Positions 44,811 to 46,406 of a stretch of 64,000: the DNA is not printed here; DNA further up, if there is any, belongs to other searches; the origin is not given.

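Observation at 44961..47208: Dedicated MurA-MurB paralog pair embedded in a Wzx/Wzy polysaccharide cluster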

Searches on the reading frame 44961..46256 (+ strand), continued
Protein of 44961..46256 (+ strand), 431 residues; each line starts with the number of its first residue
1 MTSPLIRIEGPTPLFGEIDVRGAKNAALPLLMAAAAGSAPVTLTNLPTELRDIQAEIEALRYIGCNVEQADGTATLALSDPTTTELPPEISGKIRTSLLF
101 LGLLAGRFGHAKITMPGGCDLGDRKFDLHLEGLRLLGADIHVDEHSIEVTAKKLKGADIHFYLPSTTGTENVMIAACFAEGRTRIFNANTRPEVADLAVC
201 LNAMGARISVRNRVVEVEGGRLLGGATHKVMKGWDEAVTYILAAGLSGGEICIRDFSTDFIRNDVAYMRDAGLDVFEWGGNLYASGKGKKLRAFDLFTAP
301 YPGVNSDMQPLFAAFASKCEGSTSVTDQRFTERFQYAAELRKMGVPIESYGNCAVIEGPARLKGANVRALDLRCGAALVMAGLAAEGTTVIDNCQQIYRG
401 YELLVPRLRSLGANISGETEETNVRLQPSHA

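Call 44: get_annotated_region(hit=H24, flank=3000)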
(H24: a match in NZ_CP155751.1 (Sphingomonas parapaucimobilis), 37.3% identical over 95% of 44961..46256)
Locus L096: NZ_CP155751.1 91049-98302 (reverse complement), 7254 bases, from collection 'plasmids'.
description: Sphingomonas parapaucimobilis strain YK209 plasmid unnamed3, complete sequence
organism: Sphingomonas parapaucimobilis (NCBI taxid 28213)
taxonomy: Bacteria; Pseudomonadota; Alphaproteobacteria; Sphingomonadales; Sphingomonadaceae; Sphingomonas; Sphingomonas parapaucimobilis
host: -; source: Chinese cabbage; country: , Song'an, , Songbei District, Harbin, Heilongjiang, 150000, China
typing (MOB-suite, as given by PLSDB): non-mobilizable
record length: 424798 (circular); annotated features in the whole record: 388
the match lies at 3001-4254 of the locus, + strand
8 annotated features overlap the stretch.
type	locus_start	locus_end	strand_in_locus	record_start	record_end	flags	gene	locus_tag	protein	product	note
CDS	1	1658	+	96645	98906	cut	katG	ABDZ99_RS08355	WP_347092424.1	catalase/peroxidase HPI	GO:0006979 - response to oxidative stress [Evidence IEA]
CDS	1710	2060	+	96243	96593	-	-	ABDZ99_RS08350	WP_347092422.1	DUF393 domain-containing protein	-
CDS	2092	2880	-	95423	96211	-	-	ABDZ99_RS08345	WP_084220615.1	Crp/Fnr family transcriptional regulator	GO:0006355 - regulation of DNA-templated transcription [Evidence IEA]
CDS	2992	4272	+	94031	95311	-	murA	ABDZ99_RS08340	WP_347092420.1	UDP-N-acetylglucosamine 1-carboxyvinyltransferase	GO:0009252 - peptidoglycan biosynthetic process [Evidence IEA]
CDS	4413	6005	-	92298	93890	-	-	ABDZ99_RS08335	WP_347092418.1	cisplatin damage response ATP-dependent DNA ligase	GO:0006310 - DNA recombination [Evidence IEA]; GO:0006281 - DNA repair [Evidence IEA]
CDS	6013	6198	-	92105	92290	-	-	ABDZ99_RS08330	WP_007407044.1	DUF1328 family protein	-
CDS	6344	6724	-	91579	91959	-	-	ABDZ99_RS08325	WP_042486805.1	STAS/SEC14 domain-containing protein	-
CDS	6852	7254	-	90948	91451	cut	-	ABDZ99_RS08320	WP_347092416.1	DNA starvation/stationary phase protection protein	-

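Call 45: get_annotated_region(hit=H12, flank=4000)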
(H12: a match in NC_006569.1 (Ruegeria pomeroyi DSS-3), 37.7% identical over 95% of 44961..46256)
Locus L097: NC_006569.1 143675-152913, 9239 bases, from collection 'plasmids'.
description: Ruegeria pomeroyi DSS-3 megaplasmid, complete sequence
organism: Ruegeria pomeroyi DSS-3 (NCBI taxid 246200)
taxonomy: Bacteria; Pseudomonadota; Alphaproteobacteria; Rhodobacterales; Roseobacteraceae; Ruegeria; Ruegeria pomeroyi; Ruegeria pomeroyi DSS-3
host: -; source: -; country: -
typing (MOB-suite, as given by PLSDB): non-mobilizable; replicon rep_cluster_95
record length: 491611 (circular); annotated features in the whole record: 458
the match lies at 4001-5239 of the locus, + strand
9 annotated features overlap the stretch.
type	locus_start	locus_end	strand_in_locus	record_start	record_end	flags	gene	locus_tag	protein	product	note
CDS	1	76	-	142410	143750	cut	-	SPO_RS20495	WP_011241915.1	Rieske 2Fe-2S domain-containing protein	-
CDS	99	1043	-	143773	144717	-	-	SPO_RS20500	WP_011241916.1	PDR/VanB family oxidoreductase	-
CDS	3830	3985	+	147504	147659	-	-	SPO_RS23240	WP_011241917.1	hypothetical protein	-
CDS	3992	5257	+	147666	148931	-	murA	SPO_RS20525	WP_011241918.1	UDP-N-acetylglucosamine 1-carboxyvinyltransferase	GO:0009252 - peptidoglycan biosynthetic process [Evidence IEA]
CDS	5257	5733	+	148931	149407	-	-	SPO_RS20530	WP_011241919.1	DUF2948 family protein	-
CDS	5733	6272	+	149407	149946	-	-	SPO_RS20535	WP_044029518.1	GNAT family N-acetyltransferase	-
CDS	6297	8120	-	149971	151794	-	glmS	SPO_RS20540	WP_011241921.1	glutamine--fructose-6-phosphate transaminase (isomerizing)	GO:0006040 - amino sugar metabolic process [Evidence IEA]; GO:0009252 - peptidoglycan biosynthetic process [Evidence ...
CDS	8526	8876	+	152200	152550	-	-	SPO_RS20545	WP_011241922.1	MbcA/ParS/Xre antitoxin family protein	-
CDS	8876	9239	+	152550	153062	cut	-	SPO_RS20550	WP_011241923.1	RES domain-containing protein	-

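Call 46: get_annotated_region(hit=H5, flank=3000)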
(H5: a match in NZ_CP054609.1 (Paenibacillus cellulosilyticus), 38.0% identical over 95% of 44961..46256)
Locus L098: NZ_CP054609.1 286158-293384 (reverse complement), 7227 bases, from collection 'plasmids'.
description: Paenibacillus cellulosilyticus strain KACC 14175 plasmid unnamed1, complete sequence
organism: Paenibacillus cellulosilyticus (NCBI taxid 375489)
taxonomy: Bacteria; Bacillota; Bacilli; Bacillales; Paenibacillaceae; Paenibacillus; Paenibacillus cellulosilyticus
host: -; source: cell culture,soil; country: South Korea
typing (MOB-suite, as given by PLSDB): non-mobilizable
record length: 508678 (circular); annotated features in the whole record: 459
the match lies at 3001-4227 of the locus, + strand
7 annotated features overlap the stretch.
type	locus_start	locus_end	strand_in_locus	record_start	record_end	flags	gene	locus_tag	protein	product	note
CDS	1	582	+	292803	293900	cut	spoVE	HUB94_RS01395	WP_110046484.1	stage V sporulation protein E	GO:0030436 - asexual sporulation [Evidence IEA]; GO:0009252 - peptidoglycan biosynthetic process [Evidence IEA]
CDS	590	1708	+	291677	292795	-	murG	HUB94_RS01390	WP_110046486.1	undecaprenyldiphospho-muramoylpentapeptide beta-N-acetylglucosaminyltransferase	GO:0009252 - peptidoglycan biosynthetic process [Evidence IEA]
CDS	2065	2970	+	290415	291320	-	murB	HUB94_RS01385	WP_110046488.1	UDP-N-acetylmuramate dehydrogenase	-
CDS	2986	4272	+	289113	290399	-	murA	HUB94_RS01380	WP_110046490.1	UDP-N-acetylglucosamine 1-carboxyvinyltransferase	GO:0009252 - peptidoglycan biosynthetic process [Evidence IEA]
CDS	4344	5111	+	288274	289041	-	-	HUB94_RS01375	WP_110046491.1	FtsQ-type POTRA domain-containing protein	-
CDS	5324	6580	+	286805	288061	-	ftsA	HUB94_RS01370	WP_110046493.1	cell division protein FtsA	GO:0043093 - FtsZ-dependent cytokinesis [Evidence IEA]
CDS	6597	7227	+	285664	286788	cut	ftsZ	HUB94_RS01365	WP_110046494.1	cell division protein FtsZ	GO:0000910 - cytokinesis [Evidence IEA]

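Call 51: search_dna_similar(query=L046:454-1665:+, collection=plasmids, mode=protein, max_rows=30)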
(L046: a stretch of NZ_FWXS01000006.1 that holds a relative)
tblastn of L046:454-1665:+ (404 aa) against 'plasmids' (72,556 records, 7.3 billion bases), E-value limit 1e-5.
Records with a match: 146; places in all: 154; records where one place covers at least 80% of the query: 141.
Best place of each record, by identity: 60-80% 1; <60% 145.
By first word of the organism name: Streptomyces 31; Rhizobium 22; Acinetobacter 5; Neorhizobium 5; Sinorhizobium 5; Escherichia 4; Pseudochrobactrum 4; Riemerella 4; Burkholderia 4; Monoglobus 3; and 44 more.
By predicted mobility (MOB-suite, as given by PLSDB): non-mobilizable 126; mobilizable 16; conjugative 4.
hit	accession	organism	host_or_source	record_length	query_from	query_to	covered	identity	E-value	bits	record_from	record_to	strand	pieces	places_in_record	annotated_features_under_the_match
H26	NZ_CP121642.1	Rhizobium sp. CC1099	Onobrychis viciifolia,cell culture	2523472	1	404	100%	60.9%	1e-146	466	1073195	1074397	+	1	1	none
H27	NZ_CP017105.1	Rhizobium gallicum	Phaseolus vulgaris,Whole ...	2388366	1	404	100%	59.9%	2e-145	464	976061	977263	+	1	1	none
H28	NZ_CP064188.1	Rhizobium sp. 007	Onobrychis viciifolia,cell culture,root ...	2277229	1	404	100%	59.9%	2e-145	463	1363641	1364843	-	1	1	none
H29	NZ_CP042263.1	Qingshengfaniella alkalisoli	cell culture,saline soil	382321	1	404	100%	59.9%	3e-138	443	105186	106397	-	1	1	UDP-N-acetylglucosamine 1-carboxyvinyltransferase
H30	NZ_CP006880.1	Rhizobium gallicum bv. gallicum R602sp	Phaseolus vulgaris,whole ...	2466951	1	404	100%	59.7%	4e-145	462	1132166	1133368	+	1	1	record has no annotation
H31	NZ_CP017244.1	Rhizobium etli 8C-3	Phaseolus vulgaris,cell culture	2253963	1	404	100%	59.7%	1e-140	449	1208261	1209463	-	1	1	record has no annotation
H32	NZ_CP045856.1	Agrobacterium sp. MA01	cell culture,Microcystis culture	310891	1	404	100%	56.9%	7e-138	442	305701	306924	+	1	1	UDP-N-acetylglucosamine 1-carboxyvinyltransferase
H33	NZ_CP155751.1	Sphingomonas parapaucimobilis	Chinese cabbage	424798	1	404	100%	40.0%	2e-69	244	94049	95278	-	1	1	murA: UDP-N-acetylglucosamine 1-carboxyvinyltransferase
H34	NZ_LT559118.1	Nonomuraea gerenzanensis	-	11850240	1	404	100%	39.4%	2e-59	216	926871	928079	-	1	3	none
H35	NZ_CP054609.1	Paenibacillus cellulosilyticus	cell culture,soil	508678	1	404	100%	39.3%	1e-65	233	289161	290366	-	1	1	murA: UDP-N-acetylglucosamine 1-carboxyvinyltransferase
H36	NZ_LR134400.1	Listeria monocytogenes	Homo sapiens,Vein blood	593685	1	404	100%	39.2%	1e-65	233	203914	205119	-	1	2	murA: UDP-N-acetylglucosamine 1-carboxyvinyltransferase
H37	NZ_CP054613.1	Paenibacillus cellulosilyticus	cell culture,soil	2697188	1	404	100%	39.2%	1e-62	225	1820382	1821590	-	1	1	none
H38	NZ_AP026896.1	Aeromonas caviae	Microbe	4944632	1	404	100%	39.2%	9e-67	237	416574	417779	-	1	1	none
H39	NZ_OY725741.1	Monoglobus pectinilyticus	-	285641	1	404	100%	39.0%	9e-63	225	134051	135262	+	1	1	murA: UDP-N-acetylglucosamine 1-carboxyvinyltransferase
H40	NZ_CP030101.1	Listeria monocytogenes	Environment,water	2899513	1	404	100%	39.0%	2e-65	233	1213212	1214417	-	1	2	none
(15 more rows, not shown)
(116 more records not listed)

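Call 52: get_annotated_region(hit=H32, flank=12000)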
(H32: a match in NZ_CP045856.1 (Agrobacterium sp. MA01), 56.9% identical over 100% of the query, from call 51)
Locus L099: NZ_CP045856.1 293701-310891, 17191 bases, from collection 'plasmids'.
description: Agrobacterium sp. MA01 plasmid punanmed2, complete sequence
organism: Agrobacterium sp. MA01 (NCBI taxid 2664893)
taxonomy: Bacteria; Pseudomonadota; Alphaproteobacteria; Hyphomicrobiales; Rhizobiaceae; Agrobacterium; Agrobacterium sp. MA01
host: -; source: cell culture,Microcystis culture; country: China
typing (MOB-suite, as given by PLSDB): mobilizable; relaxase MOBQ
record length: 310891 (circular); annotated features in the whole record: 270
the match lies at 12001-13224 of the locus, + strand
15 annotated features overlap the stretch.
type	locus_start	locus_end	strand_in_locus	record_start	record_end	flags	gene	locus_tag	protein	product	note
CDS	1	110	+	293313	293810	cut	-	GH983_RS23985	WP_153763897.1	hypothetical protein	-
CDS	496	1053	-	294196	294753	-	-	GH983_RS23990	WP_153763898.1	transglutaminase-like cysteine peptidase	-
CDS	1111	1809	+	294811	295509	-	-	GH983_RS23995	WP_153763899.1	hypothetical protein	-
CDS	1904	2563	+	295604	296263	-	-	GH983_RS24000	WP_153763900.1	hypothetical protein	-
CDS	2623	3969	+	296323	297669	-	-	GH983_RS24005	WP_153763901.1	O-antigen ligase family protein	-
CDS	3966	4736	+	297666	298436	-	-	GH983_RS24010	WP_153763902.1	metallophosphoesterase family protein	-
CDS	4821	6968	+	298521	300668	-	-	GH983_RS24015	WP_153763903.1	polysaccharide biosynthesis tyrosine autokinase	-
CDS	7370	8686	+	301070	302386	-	-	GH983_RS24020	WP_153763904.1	UDP-glucose/GDP-mannose dehydrogenase family protein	-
CDS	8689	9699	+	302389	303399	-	-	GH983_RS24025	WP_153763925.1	NAD-dependent epimerase/dehydratase family protein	-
CDS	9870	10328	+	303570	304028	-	-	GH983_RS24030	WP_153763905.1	hypothetical protein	-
CDS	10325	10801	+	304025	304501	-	-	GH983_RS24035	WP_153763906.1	glycosyltransferase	-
CDS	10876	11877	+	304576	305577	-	murB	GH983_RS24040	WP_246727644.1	UDP-N-acetylmuramate dehydrogenase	GO:0009252 - peptidoglycan biosynthetic process [Evidence IEA]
CDS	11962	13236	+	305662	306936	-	-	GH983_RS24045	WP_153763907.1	UDP-N-acetylglucosamine 1-carboxyvinyltransferase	GO:0007049 - cell cycle [Evidence IEA]; GO:0051301 - cell division [Evidence IEA]; GO:0071555 - cell wall organization ...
CDS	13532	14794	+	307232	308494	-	-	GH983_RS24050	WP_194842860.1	O-antigen ligase family protein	-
CDS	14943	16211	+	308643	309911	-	-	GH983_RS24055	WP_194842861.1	hypothetical protein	-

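Call 66: search_protein_families(library=ncbifam, proteins=[L034:6001-7239:+, L046:454-1665:+, L036:6001-7248:+, L009:8001-9275:+, L012:6001-7266:+, L093:1489-2745:+, L098:2986-4269:+, L034:7304-8224:+, L036:4954-5922:+, L098:2065-2967:+], max_evalue=1e-20)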
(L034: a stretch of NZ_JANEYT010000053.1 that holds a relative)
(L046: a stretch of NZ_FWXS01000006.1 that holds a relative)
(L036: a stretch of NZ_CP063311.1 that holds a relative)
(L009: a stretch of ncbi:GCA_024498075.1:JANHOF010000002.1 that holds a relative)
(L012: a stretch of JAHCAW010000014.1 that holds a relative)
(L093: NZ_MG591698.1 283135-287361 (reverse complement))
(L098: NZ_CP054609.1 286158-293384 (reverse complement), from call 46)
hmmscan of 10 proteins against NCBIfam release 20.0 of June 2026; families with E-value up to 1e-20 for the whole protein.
L034:6001-7239:+ (413 aa): 3 families
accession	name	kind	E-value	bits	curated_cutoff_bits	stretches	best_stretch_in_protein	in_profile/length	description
NF006873.0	PRK09369.1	subfamily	1e-115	386.7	297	1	6-413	5-414/419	UDP-N-acetylglucosamine 1-carboxyvinyltransferase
TIGR01072.1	murA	equivalog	1.2e-111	373.5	392.7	1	6-413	5-414/416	UDP-N-acetylglucosamine 1-carboxyvinyltransferase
NF009470.0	PRK12830.1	equivalog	6.2e-98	328.2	552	1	4-413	2-412/417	UDP-N-acetylglucosamine 1-carboxyvinyltransferase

L046:454-1665:+ (404 aa): 4 families
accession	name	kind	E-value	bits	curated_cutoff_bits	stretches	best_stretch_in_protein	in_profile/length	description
NF006873.0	PRK09369.1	subfamily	4.2e-121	404.5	297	1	1-404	12-414/419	UDP-N-acetylglucosamine 1-carboxyvinyltransferase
TIGR01072.1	murA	equivalog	5.8e-118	394.3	392.7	1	1-404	12-414/416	UDP-N-acetylglucosamine 1-carboxyvinyltransferase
NF009470.0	PRK12830.1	equivalog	1.3e-97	327.1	552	1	1-404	12-412/417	UDP-N-acetylglucosamine 1-carboxyvinyltransferase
TIGR01356.1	aroA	equivalog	2.7e-27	95.6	287.25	1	3-401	1-413/415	3-phosphoshikimate 1-carboxyvinyltransferase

L036:6001-7248:+ (416 aa): 4 families
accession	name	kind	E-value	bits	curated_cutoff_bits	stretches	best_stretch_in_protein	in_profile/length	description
NF006873.0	PRK09369.1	subfamily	1.5e-115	386.2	297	1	4-410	9-414/419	UDP-N-acetylglucosamine 1-carboxyvinyltransferase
TIGR01072.1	murA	equivalog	4e-110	368.4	392.7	1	5-410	10-414/416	UDP-N-acetylglucosamine 1-carboxyvinyltransferase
NF009470.0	PRK12830.1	equivalog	3.1e-93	312.7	552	1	5-412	10-414/417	UDP-N-acetylglucosamine 1-carboxyvinyltransferase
TIGR01356.1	aroA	equivalog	6e-23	81.3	287.25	1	9-392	1-398/415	3-phosphoshikimate 1-carboxyvinyltransferase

L009:8001-9275:+ (425 aa): 4 families
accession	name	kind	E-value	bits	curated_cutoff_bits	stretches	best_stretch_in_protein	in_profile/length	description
NF006873.0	PRK09369.1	subfamily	3.9e-115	384.8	297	1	10-423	2-417/419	UDP-N-acetylglucosamine 1-carboxyvinyltransferase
TIGR01072.1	murA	equivalog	1.3e-112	376.6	392.7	1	11-421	3-415/416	UDP-N-acetylglucosamine 1-carboxyvinyltransferase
NF009470.0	PRK12830.1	equivalog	7.1e-96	321.5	552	1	11-423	3-415/417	UDP-N-acetylglucosamine 1-carboxyvinyltransferase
TIGR01356.1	aroA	equivalog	1.4e-22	80.1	287.25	1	22-418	1-414/415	3-phosphoshikimate 1-carboxyvinyltransferase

L012:6001-7266:+ (422 aa): 4 families
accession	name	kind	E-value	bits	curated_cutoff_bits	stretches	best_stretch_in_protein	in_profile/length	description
NF006873.0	PRK09369.1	subfamily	2.8e-121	405.1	297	1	3-416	3-417/419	UDP-N-acetylglucosamine 1-carboxyvinyltransferase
TIGR01072.1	murA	equivalog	1.6e-119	399.4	392.7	1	3-414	3-415/416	UDP-N-acetylglucosamine 1-carboxyvinyltransferase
NF009470.0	PRK12830.1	equivalog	1.2e-99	333.9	552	1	4-417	4-416/417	UDP-N-acetylglucosamine 1-carboxyvinyltransferase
TIGR01356.1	aroA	equivalog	1.8e-23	83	287.25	0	189-399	182-402/415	3-phosphoshikimate 1-carboxyvinyltransferase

L093:1489-2745:+ (419 aa): 4 families
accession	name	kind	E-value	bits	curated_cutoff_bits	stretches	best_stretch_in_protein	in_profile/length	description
NF006873.0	PRK09369.1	subfamily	9.5e-189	627.3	297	1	1-417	1-418/419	UDP-N-acetylglucosamine 1-carboxyvinyltransferase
TIGR01072.1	murA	equivalog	4.2e-184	612.1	392.7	1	1-415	1-416/416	UDP-N-acetylglucosamine 1-carboxyvinyltransferase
NF009470.0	PRK12830.1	equivalog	1.3e-147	491.9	552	1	1-417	1-416/417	UDP-N-acetylglucosamine 1-carboxyvinyltransferase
TIGR01356.1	aroA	equivalog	1.1e-29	103.5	287.25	1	14-410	1-413/415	3-phosphoshikimate 1-carboxyvinyltransferase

L098:2986-4269:+ (428 aa): 4 families
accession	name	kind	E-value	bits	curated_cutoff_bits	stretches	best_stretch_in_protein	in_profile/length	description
NF006873.0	PRK09369.1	subfamily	1.2e-167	557.8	297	1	1-416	1-417/419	UDP-N-acetylglucosamine 1-carboxyvinyltransferase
TIGR01072.1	murA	equivalog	2.8e-159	530.4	392.7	1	1-415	1-416/416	UDP-N-acetylglucosamine 1-carboxyvinyltransferase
NF009470.0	PRK12830.1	equivalog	2.1e-145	484.6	552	1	1-415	1-414/417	UDP-N-acetylglucosamine 1-carboxyvinyltransferase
TIGR01356.1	aroA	equivalog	1e-22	80.5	287.25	0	90-292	154-363/415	3-phosphoshikimate 1-carboxyvinyltransferase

L034:7304-8224:+ (307 aa): 7 families
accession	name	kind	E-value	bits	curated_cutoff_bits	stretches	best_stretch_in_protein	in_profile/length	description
NF010480.0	PRK13905.1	equivalog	4.8e-68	229.2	259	1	4-293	16-300/303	UDP-N-acetylmuramate dehydrogenase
TIGR00179.1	murB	equivalog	7e-55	186.3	144.5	1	15-291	6-289/290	UDP-N-acetylmuramate dehydrogenase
NF010479.0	PRK13904.1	equivalog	1.4e-39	136.1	273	1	10-289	8-256/258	UDP-N-acetylmuramate dehydrogenase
NF011245.0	PRK14651.1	equivalog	3.1e-31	108.6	224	1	47-277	39-257/273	UDP-N-acetylmuramate dehydrogenase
NF000755.0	PRK00046.1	equivalog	5.9e-26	91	277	0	3-184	3-190/343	UDP-N-acetylmuramate dehydrogenase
NF010478.0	PRK13903.1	equivalog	2.3e-24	86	231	0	4-183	15-196/362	UDP-N-acetylmuramate dehydrogenase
NF011242.0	PRK14648.1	equivalog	8.8e-24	84.3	426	0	171-299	224-349/354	UDP-N-acetylmuramate dehydrogenase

L036:4954-5922:+ (323 aa): 7 families
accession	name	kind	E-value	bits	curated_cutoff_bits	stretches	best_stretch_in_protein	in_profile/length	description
NF010480.0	PRK13905.1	equivalog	3.2e-90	302.1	259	1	26-322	6-298/303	UDP-N-acetylmuramate dehydrogenase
TIGR00179.1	murB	equivalog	9.3e-63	212.2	144.5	1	42-322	1-289/290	UDP-N-acetylmuramate dehydrogenase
NF011245.0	PRK14651.1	equivalog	8.3e-49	166.2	224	1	38-315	5-264/273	UDP-N-acetylmuramate dehydrogenase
NF011242.0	PRK14648.1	equivalog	1.1e-37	130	426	0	199-321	218-340/354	UDP-N-acetylmuramate dehydrogenase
NF010479.0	PRK13904.1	equivalog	4.5e-35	121.4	273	1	79-321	35-257/258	UDP-N-acetylmuramate dehydrogenase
NF010478.0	PRK13903.1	equivalog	1.6e-29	102.9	231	0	32-224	11-203/362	UDP-N-acetylmuramate dehydrogenase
NF000755.0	PRK00046.1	equivalog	7.6e-26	90.6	277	0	258-322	271-335/343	UDP-N-acetylmuramate dehydrogenase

L098:2065-2967:+ (301 aa): 7 families
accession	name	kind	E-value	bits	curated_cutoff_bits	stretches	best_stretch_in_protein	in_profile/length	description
NF010480.0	PRK13905.1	equivalog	3.7e-111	370.8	259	1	8-300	9-300/303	UDP-N-acetylmuramate dehydrogenase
TIGR00179.1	murB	equivalog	2.3e-83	279.8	144.5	1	22-299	1-290/290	UDP-N-acetylmuramate dehydrogenase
NF011245.0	PRK14651.1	equivalog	3.2e-51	174.1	224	1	20-283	7-256/273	UDP-N-acetylmuramate dehydrogenase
NF010479.0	PRK13904.1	equivalog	1.5e-50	172.1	273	1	48-297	23-257/258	UDP-N-acetylmuramate dehydrogenase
NF010478.0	PRK13903.1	equivalog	1.2e-43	149.4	231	1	15-204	14-204/362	UDP-N-acetylmuramate dehydrogenase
NF000755.0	PRK00046.1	equivalog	5.1e-36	124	277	0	18-209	6-201/343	UDP-N-acetylmuramate dehydrogenase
NF011242.0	PRK14648.1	equivalog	3.3e-31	108.7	426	0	21-153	17-153/354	UDP-N-acetylmuramate dehydrogenase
